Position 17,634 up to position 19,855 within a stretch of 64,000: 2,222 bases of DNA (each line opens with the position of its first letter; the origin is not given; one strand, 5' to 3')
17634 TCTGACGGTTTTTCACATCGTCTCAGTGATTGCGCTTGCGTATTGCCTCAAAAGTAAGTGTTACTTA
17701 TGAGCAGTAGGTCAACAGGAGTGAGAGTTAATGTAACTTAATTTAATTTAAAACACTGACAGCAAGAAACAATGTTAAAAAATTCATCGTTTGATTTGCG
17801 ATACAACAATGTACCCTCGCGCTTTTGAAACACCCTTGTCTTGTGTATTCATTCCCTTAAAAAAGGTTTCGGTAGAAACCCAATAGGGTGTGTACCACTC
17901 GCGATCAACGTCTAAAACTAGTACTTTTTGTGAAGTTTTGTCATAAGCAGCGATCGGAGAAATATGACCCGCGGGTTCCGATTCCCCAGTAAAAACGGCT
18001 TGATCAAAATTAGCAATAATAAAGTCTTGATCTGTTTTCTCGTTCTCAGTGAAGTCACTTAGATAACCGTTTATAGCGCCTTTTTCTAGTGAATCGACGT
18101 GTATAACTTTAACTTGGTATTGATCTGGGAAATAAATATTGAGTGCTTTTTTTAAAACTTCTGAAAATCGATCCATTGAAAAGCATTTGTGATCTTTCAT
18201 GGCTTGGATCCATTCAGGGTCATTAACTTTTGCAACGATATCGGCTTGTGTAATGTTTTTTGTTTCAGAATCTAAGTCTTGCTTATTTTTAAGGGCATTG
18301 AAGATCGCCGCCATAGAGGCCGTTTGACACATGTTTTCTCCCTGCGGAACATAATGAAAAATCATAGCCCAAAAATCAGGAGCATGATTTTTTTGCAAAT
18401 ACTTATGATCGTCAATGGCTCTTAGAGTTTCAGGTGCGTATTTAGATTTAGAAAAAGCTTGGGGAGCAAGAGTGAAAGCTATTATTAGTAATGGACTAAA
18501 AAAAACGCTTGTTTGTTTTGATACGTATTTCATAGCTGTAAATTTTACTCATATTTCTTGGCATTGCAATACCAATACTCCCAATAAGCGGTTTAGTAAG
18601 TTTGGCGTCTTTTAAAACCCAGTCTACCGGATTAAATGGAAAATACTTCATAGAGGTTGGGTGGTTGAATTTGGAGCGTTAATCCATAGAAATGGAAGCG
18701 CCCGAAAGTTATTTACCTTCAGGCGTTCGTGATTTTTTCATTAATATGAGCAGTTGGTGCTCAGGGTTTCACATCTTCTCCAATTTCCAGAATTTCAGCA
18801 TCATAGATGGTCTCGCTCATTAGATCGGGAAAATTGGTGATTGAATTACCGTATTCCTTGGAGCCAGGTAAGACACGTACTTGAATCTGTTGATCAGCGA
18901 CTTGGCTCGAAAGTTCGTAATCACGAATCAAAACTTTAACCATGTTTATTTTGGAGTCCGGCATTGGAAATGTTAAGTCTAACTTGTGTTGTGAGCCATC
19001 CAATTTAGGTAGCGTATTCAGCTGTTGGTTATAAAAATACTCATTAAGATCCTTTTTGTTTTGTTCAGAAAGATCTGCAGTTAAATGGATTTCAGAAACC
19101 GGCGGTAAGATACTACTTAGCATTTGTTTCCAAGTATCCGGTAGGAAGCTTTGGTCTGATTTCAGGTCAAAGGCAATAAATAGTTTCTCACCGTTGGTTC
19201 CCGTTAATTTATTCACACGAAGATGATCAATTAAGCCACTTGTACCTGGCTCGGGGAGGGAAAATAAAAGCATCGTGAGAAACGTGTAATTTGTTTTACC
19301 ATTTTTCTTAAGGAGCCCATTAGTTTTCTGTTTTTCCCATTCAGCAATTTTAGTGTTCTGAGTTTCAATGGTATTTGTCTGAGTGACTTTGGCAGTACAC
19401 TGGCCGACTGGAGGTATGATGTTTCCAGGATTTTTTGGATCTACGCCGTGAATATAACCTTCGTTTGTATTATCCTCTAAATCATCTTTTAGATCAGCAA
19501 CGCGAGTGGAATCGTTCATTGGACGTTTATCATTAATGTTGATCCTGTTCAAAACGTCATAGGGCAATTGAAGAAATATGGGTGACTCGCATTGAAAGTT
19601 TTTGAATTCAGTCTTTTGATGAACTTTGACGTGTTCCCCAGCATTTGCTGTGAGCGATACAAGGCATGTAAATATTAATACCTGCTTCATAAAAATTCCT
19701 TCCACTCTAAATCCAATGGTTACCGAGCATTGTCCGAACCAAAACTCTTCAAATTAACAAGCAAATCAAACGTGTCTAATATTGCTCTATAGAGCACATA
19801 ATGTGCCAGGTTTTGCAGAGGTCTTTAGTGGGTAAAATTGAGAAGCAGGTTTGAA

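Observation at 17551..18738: Direct copies of the repeat (R1, R2) bracket a single secreted phytochelatin-synthase-like peptidase gene, in a cassette-like arrangement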

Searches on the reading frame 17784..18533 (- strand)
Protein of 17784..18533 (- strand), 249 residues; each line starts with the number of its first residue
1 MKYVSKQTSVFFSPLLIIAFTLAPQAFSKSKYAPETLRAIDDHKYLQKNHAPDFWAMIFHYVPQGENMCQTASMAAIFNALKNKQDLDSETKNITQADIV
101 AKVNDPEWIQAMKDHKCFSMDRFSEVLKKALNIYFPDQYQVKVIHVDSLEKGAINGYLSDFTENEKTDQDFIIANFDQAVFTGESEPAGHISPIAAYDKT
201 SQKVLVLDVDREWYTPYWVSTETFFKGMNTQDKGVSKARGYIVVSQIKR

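Call 10: search_protein_families(library=pfam, proteins=[window:17784-18533:-], max_evalue=0.01)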
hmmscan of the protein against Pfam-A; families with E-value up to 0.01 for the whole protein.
window:17784-18533:- (249 aa): 1 family
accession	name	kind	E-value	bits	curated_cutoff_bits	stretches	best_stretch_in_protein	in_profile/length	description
PF05023.20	Phytochelatin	-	2.1e-26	92.9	24.9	1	46-241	26-210/210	Phytochelatin synthase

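Call 15: find_encoding_contigs(protein=window:17784-18533:-, flank=10000, max_places=10)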
Protein window:17784-18533:- (249 aa): no gene with exactly this product is on record in the collection.

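Call 16: find_homologous_proteins(query=window:17784-18533:-)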
Query window:17784-18533:- (249 aa): 101 proteins with E <= 0.001 among 277 candidates.
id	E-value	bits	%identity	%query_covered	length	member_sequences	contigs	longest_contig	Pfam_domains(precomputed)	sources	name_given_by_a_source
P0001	1.2e-164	563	100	100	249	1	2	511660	PF05023.21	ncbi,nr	ncbi:MAG: hypothetical protein KA715_13550 [Xanthomonadaceae bacterium]|nr:hypothetical protein [Xan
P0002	5.6e-104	365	67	93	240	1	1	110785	PF05023.21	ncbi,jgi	jgi:hypothetical protein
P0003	3.1e-97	343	63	88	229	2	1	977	PF13529.14,PF05023.21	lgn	-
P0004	6.1e-96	339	62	90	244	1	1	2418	PF05023.21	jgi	jgi:hypothetical protein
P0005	3.3e-88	313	61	90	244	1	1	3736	PF13529.14,PF05023.21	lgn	-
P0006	1.5e-84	301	58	95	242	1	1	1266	PF05023.21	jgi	jgi:hypothetical protein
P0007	3.7e-61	225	46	86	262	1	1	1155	PF05023.21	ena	-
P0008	4.1e-60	221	45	86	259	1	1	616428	PF05023.21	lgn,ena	-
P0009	1.2e-57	213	55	67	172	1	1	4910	PF05023.21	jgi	jgi:hypothetical protein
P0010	8.0e-52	194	43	88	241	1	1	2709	PF13529.14,PF05023.21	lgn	-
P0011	1.4e-50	190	41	100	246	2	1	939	PF13529.14,PF05023.21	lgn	-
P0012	2.5e-50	189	41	98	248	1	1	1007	PF13529.14,PF05023.21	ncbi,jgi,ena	jgi:hypothetical protein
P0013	2.0e-49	186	41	87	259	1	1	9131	PF05023.21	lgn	-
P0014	2.4e-49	186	43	92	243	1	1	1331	PF05023.21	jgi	jgi:hypothetical protein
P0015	2.4e-49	186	39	91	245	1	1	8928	PF05023.21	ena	-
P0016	2.6e-48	183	39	99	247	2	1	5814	PF13529.14,PF05023.21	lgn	-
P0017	2.6e-48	183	42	94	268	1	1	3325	PF05023.21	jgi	jgi:hypothetical protein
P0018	4.7e-48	182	41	93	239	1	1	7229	PF13529.14,PF05023.21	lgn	-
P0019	5.6e-48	182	43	90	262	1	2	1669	PF13529.14,PF05023.21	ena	-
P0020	7.8e-48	181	42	93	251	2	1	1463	PF13529.14,PF05023.21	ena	-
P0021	1.7e-47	180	46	87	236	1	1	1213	PF05023.21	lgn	-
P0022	1.9e-47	180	42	92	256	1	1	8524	PF05023.21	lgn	-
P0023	2.4e-47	179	42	90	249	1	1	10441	PF13529.14,PF05023.21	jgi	jgi:hypothetical protein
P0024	4.5e-47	179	39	94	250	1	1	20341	PF13529.14,PF05023.21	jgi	jgi:hypothetical protein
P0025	1.1e-46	177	40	98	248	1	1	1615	PF13529.14,PF05023.21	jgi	jgi:hypothetical protein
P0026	5.3e-46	175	43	83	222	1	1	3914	PF05023.21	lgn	-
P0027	6.4e-46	175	38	98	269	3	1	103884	PF13529.14,PF05023.21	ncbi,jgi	jgi:hypothetical protein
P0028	7.8e-46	175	42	87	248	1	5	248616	PF05023.21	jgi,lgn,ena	-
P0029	1.2e-45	174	40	91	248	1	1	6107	PF05023.21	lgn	-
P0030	1.4e-45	174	40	87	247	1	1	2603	PF05023.21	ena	-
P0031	3.8e-45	172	37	94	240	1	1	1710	PF13529.14,PF05023.21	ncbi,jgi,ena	jgi:hypothetical protein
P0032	3.9e-45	172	39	95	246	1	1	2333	PF13529.14,PF05023.21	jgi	jgi:hypothetical protein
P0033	4.6e-45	172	39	94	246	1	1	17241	PF05023.21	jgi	jgi:hypothetical protein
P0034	5.9e-45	172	39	89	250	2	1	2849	PF05023.21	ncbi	-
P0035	2.0e-44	170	37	94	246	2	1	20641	PF05023.21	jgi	jgi:hypothetical protein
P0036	5.4e-44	169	40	98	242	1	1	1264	PF05023.21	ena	-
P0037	6.6e-44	168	36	94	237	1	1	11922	PF05023.21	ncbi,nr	ncbi:MAG: hypothetical protein KGP28_10705 [Bdellovibrionales bacterium]|nr:hypothetical protein [Bd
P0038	1.2e-43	167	38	97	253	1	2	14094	PF05023.21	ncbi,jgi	jgi:hypothetical protein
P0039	1.5e-43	167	37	92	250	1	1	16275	PF13529.14,PF05023.21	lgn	-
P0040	1.5e-43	167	43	87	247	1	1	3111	PF05023.21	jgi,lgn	-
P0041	1.7e-43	167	36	94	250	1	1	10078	PF13529.14,PF05023.21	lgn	-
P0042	1.9e-43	167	36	94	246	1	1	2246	PF13529.14,PF05023.21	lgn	-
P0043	2.7e-43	166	38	96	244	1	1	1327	PF05023.21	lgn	-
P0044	2.9e-43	166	37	90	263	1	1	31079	PF13529.14,PF05023.21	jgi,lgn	-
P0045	4.8e-43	165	37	92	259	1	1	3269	PF05023.21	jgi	jgi:hypothetical protein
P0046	1.3e-42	164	39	92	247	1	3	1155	PF13529.14,PF05023.21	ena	-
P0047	2.0e-42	163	38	97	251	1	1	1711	PF05023.21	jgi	jgi:hypothetical protein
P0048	2.2e-42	163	41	93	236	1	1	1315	PF05023.21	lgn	-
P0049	3.9e-42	162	39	93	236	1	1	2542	PF13529.14,PF05023.21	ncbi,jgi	jgi:hypothetical protein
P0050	1.0e-41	161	40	94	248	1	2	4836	PF05023.21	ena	-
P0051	1.5e-41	160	38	86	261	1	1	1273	PF13529.14,PF05023.21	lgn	-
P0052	1.8e-41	160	39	90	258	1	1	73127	PF13529.14,PF05023.21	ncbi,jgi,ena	jgi:hypothetical protein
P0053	3.1e-41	159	37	96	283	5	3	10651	PF13529.14,PF05023.21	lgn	-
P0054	3.2e-41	159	37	93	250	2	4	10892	PF13529.14,PF05023.21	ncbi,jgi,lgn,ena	jgi:hypothetical protein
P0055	3.6e-41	159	38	86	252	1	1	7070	PF05023.21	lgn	-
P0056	6.0e-41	159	39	92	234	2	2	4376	PF13529.14,PF05023.21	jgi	jgi:hypothetical protein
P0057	1.4e-40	157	39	94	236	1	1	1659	PF05023.21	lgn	-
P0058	1.9e-40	157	38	85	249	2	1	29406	PF13529.14,PF05023.21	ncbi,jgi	jgi:hypothetical protein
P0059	1.1e-39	154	37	87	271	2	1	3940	PF05023.21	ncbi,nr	ncbi:MAG: phytochelatin synthase family protein [Oligoflexia bacterium]|nr:phytochelatin synthase fa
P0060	1.4e-39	154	35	94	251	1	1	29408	PF05023.21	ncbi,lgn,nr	ncbi:MAG: phytochelatin synthase family protein [Oligoflexia bacterium]|nr:phytochelatin synthase fa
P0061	1.7e-39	154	37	98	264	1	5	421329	PF05023.21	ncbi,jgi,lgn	jgi:hypothetical protein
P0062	4.2e-39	153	36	94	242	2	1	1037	PF05023.21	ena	-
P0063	2.1e-38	150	35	97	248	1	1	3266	PF05023.21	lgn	-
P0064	6.1e-38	149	37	98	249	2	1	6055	PF05023.21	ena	-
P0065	1.1e-37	148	38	94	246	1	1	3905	PF05023.21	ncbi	-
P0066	1.4e-37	147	38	88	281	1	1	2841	PF05023.21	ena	-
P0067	4.0e-37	146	39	86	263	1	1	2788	PF13529.14,PF05023.21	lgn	-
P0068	7.0e-36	142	36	92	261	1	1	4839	PF13529.14,PF05023.21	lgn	-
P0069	2.0e-33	134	34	92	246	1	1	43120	PF05023.21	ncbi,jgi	jgi:hypothetical protein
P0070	3.6e-33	133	35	88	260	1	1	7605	PF13529.14,PF05023.21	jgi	jgi:hypothetical protein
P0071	1.3e-29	121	35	84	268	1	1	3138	PF05023.21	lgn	-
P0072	2.3e-29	121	38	77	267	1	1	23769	PF05023.21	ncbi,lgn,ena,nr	ncbi:MAG: hypothetical protein M0009_04430 [Deltaproteobacteria bacterium]|nr:hypothetical protein [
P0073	9.6e-28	115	33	86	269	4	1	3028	PF05023.21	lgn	-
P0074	2.5e-27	114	33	87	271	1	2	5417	PF05023.21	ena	-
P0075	3.3e-26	110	32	96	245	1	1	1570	PF05023.21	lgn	-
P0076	4.1e-26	110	31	88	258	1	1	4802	PF05023.21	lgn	-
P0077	4.6e-26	110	33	94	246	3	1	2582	PF05023.21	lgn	-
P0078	1.2e-24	105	33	83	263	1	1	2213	PF05023.21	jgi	jgi:hypothetical protein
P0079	2.3e-24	104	33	88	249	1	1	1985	PF05023.21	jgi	jgi:hypothetical protein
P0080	3.0e-24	104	31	94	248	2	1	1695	PF05023.21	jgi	jgi:hypothetical protein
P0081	3.4e-24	104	31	89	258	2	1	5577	PF05023.21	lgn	-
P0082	4.8e-24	103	34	80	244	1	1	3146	PF05023.21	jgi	-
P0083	1.1e-23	102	31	88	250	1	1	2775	PF05023.21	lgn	-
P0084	1.3e-23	102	32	84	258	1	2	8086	PF05023.21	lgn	-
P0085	1.5e-23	102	32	81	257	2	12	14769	PF05023.21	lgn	-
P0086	2.0e-23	101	32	88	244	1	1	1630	PF05023.21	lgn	-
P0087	2.8e-23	101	34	82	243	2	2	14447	PF05023.21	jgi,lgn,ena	-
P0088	3.4e-23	100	33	82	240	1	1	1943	PF05023.21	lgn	-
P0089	1.3e-22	99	31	94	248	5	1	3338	PF05023.21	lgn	-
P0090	1.8e-22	98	32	92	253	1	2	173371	PF05023.21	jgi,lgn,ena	-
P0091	2.0e-22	98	30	87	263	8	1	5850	PF05023.21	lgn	-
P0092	2.1e-22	98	33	86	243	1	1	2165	PF05023.21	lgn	-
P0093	5.4e-22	97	31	80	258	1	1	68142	PF05023.21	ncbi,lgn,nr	ncbi:MAG: phytochelatin synthase family protein [Elusimicrobiota bacterium]|nr:phytochelatin synthas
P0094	5.9e-22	96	31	87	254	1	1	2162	PF05023.21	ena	-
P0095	8.0e-22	96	31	88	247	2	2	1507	PF05023.21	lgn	-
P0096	1.5e-21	95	32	87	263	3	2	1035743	PF05023.21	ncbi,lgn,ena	-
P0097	2.0e-20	91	30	96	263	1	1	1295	PF05023.21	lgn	-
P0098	4.5e-20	90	30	87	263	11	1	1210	PF05023.21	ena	-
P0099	6.9e-20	90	30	87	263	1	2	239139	PF05023.21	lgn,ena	-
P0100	2.2e-18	85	30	94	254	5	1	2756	PF05023.21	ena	-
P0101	2.5e-18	84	30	96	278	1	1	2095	PF05023.21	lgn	-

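Call 17: find_encoding_contigs(protein=P0001, flank=10000, max_places=6)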
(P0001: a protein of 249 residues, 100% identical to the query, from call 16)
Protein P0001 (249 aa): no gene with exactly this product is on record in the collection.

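Call 18: find_encoding_contigs(protein=P0002, flank=10000, max_places=6)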
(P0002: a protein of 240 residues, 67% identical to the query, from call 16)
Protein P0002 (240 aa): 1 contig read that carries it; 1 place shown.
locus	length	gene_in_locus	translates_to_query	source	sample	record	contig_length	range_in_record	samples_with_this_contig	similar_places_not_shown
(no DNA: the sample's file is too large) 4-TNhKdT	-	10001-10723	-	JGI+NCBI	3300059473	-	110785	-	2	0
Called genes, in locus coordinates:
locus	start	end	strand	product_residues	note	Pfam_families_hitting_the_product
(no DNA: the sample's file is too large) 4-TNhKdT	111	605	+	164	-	-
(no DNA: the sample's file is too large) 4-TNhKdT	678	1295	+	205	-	PF18626:Gln_deamidase_2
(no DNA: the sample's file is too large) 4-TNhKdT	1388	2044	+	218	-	PF00265:TK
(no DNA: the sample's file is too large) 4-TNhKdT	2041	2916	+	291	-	PF14681:UPRTase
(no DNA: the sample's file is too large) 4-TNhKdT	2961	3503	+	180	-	PF00156:Pribosyltran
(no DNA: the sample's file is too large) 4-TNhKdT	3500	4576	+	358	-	PF00288:GHMP_kinases_N, PF08544:GHMP_kinases_C (weak)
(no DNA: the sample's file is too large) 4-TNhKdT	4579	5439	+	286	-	-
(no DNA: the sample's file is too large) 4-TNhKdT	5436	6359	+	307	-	PF19300:BPD_transp_1_N (weak), PF00528:BPD_transp_1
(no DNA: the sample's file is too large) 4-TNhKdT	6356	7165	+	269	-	PF00528:BPD_transp_1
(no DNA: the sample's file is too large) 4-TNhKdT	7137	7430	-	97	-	PF00111:Fer2, PF13510:Fer2_4 (faint)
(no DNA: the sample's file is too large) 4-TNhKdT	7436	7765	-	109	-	PF01521:Fe-S_biosyn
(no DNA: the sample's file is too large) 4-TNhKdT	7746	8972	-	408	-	PF00266:Aminotran_5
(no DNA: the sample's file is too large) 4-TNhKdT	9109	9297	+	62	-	-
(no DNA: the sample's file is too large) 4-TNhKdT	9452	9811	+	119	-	PF13744:HTH_37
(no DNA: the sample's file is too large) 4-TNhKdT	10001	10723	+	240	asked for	PF05023:Phytochelatin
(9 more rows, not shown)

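Call 25: find_encoding_contigs(protein=P0005, flank=10000, max_places=4)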
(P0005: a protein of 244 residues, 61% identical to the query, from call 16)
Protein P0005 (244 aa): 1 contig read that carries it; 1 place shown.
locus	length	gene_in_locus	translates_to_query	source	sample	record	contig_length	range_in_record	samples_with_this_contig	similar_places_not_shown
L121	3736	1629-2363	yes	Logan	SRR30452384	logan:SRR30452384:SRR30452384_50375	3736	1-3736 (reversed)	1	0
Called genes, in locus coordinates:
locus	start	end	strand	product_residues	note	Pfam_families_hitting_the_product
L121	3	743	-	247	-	?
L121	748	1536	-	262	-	PF03767:Acid_phosphat_B (faint), PF00702:Hydrolase (weak)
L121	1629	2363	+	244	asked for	PF05023:Phytochelatin, PF13529:Peptidase_C39_2 (weak)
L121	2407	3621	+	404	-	-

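Call 26: find_encoding_contigs(protein=P0004, flank=10000, max_places=4)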
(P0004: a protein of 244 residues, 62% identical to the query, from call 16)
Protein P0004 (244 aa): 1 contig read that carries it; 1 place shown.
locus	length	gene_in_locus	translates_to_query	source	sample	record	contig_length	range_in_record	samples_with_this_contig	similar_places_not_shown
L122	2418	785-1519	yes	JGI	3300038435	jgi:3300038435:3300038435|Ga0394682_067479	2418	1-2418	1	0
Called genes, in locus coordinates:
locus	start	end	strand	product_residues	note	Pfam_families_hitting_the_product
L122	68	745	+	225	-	-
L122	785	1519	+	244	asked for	PF05023:Phytochelatin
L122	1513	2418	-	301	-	?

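Call 27: find_encoding_contigs(protein=P0008, flank=10000, max_places=4)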
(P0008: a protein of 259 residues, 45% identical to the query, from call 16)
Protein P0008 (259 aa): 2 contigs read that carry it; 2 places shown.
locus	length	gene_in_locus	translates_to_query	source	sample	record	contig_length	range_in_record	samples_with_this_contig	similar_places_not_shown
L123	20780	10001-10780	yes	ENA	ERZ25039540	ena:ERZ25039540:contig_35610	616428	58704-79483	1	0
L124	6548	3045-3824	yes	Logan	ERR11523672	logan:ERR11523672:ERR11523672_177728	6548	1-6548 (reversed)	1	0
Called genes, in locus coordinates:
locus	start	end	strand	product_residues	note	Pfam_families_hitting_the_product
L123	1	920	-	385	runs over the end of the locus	-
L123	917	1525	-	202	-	-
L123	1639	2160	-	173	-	PF02518:HATPase_c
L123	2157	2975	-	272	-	PF00672:HAMP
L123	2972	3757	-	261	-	PF00072:Response_reg, PF00486:Trans_reg_C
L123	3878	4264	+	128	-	PF00873:ACR_tran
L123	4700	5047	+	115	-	PF00873:ACR_tran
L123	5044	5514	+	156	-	PF00873:ACR_tran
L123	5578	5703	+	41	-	-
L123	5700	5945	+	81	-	-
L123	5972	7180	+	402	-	PF00873:ACR_tran, PF03176:MMPL (weak)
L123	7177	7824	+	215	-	PF25917:BSH_RND (weak), PF25973:BSH_CzcB (weak)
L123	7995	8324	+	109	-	-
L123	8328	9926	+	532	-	PF02321:OEP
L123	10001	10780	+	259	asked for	PF05023:Phytochelatin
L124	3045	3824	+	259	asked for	PF05023:Phytochelatin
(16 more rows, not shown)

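Call 61: search_solved_structures(query=window:17784-18533:-, max_evalue=0.01, show_alignments=1)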
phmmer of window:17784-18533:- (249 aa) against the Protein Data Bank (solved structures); distinct sequences matched with E-value up to 0.01: 5.
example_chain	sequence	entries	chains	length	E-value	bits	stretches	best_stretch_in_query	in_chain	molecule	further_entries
6th5_A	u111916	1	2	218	1.3e-16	64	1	141-246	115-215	Alr0975 protein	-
6tho_A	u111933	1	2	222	1.4e-16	64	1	141-246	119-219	Alr0975 protein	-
2btw_B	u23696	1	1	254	2.2e-16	63.3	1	141-246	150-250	ALR0975 PROTEIN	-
2btw_A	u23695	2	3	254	2.3e-16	63.3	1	141-246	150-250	ALR0975 PROTEIN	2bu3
6tjl_A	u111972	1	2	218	3.2e-16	62.8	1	142-246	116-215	Alr0975 protein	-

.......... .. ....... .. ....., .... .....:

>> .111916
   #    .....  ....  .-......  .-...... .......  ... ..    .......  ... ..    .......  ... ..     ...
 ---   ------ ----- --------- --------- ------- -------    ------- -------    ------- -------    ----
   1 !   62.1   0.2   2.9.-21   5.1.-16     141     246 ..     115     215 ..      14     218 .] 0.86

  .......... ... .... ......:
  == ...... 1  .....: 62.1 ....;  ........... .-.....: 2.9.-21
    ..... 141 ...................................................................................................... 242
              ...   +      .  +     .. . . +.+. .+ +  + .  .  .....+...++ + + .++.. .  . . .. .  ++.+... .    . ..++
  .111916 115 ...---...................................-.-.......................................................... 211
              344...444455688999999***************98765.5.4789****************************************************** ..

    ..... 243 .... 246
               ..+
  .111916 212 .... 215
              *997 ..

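Call 77: search_protein_families(library=ncbifam, proteins=[window:17784-18533:-], max_evalue=0.01)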
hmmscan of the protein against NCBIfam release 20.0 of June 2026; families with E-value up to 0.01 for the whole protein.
window:17784-18533:- (249 aa): 1 family
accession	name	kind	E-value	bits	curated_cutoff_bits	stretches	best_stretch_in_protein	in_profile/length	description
TIGR03139.1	QueF-II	equivalog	0.0035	17.2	86.9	0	50-115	35-98/115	preQ(1) synthase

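Call 78: search_protein_families(library=phrogs, proteins=[window:17784-18533:-], max_evalue=0.001)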
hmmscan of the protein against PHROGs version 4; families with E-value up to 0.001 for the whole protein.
window:17784-18533:- (249 aa): 0 families

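Call 97: find_encoding_contigs(protein=P0003, flank=5000, max_places=4)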
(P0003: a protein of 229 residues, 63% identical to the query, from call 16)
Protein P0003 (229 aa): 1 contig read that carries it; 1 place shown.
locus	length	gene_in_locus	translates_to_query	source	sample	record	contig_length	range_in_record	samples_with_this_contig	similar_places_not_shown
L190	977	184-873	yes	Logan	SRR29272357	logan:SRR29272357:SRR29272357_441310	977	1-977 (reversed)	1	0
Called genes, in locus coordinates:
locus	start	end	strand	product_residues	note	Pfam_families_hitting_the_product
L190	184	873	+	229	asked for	PF05023:Phytochelatin, PF13529:Peptidase_C39_2 (weak)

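Call 98: find_encoding_contigs(protein=P0006, flank=5000, max_places=4)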
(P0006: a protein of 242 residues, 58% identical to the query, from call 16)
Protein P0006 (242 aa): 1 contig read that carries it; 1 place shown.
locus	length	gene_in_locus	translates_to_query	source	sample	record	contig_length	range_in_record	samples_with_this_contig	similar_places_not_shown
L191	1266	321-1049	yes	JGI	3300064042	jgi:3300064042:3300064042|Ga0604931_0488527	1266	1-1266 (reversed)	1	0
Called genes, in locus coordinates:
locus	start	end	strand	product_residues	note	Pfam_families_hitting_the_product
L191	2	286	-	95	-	?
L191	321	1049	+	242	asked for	PF05023:Phytochelatin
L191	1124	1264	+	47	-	?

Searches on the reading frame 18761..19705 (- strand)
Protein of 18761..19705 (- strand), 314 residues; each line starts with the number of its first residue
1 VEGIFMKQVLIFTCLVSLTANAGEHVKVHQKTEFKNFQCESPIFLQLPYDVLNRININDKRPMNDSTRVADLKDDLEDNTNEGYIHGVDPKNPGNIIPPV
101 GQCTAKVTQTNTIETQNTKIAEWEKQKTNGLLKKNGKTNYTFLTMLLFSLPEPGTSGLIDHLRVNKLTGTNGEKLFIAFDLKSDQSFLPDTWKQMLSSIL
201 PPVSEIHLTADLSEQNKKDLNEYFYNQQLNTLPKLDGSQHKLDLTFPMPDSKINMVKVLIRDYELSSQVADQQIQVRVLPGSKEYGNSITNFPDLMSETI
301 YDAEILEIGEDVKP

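Call 10: search_protein_families(library=pfam, proteins=[window:18761-19705:-], max_evalue=0.01)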
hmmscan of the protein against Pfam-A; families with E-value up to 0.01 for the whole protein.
window:18761-19705:- (314 aa): 0 families

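Call 30: find_homologous_proteins(query=window:18761-19705:-)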
Query window:18761-19705:- (314 aa): 1 proteins with E <= 0.001 among 890 candidates.
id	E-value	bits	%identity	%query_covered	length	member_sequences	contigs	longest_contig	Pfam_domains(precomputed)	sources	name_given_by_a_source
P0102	3.7e-204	695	100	98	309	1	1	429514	-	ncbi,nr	ncbi:MAG: hypothetical protein KA715_13555 [Xanthomonadaceae bacterium]|nr:hypothetical protein [Xan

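Call 77: search_protein_families(library=ncbifam, proteins=[window:18761-19705:-], max_evalue=0.01)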
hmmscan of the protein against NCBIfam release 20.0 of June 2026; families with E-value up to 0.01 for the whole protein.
window:18761-19705:- (314 aa): 0 families

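Call 78: search_protein_families(library=phrogs, proteins=[window:18761-19705:-], max_evalue=0.001)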
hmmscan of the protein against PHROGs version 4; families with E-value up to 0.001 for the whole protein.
window:18761-19705:- (314 aa): 0 families
